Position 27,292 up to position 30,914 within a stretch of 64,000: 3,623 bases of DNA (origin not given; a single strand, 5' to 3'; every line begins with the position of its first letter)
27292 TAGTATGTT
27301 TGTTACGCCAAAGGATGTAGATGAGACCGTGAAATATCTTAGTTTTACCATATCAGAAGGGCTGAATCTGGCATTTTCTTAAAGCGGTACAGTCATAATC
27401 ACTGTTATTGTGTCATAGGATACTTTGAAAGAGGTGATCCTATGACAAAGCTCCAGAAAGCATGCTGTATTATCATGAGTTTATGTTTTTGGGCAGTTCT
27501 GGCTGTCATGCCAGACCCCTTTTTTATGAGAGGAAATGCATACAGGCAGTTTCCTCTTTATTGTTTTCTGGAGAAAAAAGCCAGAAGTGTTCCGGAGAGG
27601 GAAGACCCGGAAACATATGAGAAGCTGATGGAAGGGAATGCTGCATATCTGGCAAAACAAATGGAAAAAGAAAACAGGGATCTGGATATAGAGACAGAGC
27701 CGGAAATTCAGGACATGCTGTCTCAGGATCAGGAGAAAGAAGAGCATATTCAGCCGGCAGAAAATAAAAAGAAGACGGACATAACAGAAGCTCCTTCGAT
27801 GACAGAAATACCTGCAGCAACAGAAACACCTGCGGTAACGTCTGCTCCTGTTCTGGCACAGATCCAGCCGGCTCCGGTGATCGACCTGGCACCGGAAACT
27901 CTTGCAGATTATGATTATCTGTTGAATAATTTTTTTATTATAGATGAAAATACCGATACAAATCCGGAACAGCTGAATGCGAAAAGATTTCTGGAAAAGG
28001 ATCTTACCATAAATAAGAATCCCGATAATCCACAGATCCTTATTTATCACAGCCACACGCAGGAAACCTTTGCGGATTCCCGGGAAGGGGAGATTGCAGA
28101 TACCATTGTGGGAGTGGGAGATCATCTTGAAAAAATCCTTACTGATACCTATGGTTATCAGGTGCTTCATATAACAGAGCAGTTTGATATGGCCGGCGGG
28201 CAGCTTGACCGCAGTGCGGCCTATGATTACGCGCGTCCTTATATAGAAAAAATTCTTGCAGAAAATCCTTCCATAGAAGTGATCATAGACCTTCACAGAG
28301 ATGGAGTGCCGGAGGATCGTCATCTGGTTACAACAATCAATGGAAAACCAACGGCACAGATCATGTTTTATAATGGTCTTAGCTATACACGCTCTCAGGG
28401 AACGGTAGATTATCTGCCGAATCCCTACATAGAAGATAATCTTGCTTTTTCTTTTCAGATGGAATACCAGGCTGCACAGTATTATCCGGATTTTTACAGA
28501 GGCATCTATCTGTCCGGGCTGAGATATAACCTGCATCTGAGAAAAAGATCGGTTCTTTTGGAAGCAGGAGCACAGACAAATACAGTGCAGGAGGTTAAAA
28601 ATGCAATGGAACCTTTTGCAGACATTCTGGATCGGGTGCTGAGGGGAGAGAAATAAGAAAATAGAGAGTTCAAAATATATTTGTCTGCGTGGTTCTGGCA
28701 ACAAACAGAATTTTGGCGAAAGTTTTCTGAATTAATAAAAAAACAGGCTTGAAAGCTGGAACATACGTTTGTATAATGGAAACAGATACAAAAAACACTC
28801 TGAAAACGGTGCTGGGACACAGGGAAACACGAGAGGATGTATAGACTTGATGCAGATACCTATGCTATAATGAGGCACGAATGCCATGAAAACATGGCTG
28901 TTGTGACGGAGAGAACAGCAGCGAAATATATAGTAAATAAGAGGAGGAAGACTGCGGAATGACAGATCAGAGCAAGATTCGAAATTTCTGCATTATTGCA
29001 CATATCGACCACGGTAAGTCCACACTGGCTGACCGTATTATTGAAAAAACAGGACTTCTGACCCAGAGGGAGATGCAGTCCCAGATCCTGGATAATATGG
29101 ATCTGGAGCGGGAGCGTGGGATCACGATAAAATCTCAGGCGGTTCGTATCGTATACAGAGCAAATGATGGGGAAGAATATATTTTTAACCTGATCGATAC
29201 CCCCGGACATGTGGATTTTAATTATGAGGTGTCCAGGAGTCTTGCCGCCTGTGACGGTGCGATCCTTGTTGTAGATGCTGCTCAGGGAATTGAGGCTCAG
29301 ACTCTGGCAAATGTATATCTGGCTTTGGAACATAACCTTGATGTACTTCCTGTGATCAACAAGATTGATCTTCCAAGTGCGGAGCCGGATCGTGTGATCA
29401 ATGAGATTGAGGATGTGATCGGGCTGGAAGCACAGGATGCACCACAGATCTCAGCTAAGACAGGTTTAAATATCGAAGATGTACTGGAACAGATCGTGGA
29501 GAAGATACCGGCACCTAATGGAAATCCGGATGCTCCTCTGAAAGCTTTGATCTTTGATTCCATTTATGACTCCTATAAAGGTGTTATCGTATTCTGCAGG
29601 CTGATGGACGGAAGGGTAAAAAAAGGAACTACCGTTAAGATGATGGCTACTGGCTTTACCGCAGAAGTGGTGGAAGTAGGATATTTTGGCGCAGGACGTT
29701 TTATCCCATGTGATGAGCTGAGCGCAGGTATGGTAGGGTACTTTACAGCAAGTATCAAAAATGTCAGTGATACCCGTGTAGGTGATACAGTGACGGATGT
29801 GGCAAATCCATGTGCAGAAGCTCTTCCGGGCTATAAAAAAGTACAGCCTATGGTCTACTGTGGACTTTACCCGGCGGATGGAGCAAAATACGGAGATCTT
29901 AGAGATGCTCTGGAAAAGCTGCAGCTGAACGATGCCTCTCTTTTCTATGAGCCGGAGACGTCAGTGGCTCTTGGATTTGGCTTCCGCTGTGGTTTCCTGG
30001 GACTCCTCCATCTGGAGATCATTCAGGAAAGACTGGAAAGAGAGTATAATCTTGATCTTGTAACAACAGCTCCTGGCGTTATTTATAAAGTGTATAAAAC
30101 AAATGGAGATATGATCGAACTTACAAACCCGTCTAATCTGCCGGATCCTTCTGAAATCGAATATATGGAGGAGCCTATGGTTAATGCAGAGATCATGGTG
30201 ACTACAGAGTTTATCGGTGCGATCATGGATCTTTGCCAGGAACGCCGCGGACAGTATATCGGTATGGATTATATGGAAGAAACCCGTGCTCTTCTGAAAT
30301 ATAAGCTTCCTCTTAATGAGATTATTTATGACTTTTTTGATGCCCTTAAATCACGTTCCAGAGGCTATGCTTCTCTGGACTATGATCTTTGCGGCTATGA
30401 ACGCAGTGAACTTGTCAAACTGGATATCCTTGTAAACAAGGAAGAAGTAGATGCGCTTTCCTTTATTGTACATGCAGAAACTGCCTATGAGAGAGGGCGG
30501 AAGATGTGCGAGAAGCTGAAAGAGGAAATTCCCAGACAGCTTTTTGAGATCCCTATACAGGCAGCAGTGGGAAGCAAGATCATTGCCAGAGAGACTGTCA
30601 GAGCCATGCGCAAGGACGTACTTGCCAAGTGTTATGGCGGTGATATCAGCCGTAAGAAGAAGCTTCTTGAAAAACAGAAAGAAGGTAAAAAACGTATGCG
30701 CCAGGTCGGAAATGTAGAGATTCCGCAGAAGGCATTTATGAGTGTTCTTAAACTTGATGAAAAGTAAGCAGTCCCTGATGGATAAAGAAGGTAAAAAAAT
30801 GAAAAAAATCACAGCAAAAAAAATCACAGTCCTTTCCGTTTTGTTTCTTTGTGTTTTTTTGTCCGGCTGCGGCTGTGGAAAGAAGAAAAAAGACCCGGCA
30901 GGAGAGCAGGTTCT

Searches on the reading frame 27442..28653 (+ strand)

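Call 14: search_protein_families(library=pfam, proteins=[window:27442-28653:+], max_evalue=0.0001)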
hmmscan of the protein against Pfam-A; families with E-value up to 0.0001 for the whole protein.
window:27442-28653:+ (404 aa): 1 family
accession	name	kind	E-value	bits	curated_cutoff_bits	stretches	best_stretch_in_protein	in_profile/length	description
PF07454.18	SpoIIP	-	1.8e-60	205.2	24.4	1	61-396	5-268/269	Stage II sporulation protein P (SpoIIP)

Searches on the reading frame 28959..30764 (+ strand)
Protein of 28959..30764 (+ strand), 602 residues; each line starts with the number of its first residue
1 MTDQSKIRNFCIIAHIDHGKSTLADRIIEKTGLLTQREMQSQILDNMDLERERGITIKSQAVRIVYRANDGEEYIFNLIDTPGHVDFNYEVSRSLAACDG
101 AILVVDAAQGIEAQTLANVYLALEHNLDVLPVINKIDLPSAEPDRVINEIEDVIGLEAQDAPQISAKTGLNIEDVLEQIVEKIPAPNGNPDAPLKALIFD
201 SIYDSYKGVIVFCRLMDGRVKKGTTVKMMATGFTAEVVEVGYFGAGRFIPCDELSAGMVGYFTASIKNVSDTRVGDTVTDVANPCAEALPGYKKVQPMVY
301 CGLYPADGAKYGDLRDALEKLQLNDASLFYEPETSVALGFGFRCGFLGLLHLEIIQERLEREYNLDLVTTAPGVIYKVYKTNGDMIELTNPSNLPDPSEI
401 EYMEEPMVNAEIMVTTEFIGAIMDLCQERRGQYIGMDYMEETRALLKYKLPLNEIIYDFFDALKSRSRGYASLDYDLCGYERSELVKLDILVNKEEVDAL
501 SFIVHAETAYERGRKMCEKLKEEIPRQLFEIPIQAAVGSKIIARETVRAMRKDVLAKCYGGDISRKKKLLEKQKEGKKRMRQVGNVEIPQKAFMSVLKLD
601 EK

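Call 14: search_protein_families(library=pfam, proteins=[window:28959-30764:+], max_evalue=0.0001)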
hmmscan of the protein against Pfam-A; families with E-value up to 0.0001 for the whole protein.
window:28959-30764:+ (602 aa): 6 families
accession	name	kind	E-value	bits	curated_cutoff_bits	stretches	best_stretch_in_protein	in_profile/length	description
PF00009.33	GTP_EFTU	-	2.2e-56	190.9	26.5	1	6-184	2-187/188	Elongation factor Tu GTP binding domain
PF06421.17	LepA_C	-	3.3e-53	178.8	29.7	1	492-598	1-107/107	GTP-binding protein LepA C-terminus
PF00679.30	EFG_C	-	1.6e-22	79.7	27.9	1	404-489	3-87/89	Elongation factor G C-terminus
PF03144.31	GTP_EFTU_D2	-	1.6e-10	41.7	30.3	1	208-279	1-73/73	Elongation factor Tu domain 2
PF14492.12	EFG_III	-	6.7e-05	23.3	27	0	296-369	3-73/75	Elongation Factor G, domain III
PF01926.29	MMR_HSR1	-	6.8e-05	23.4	21.9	0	17-135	9-113/113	50S ribosome-binding GTPase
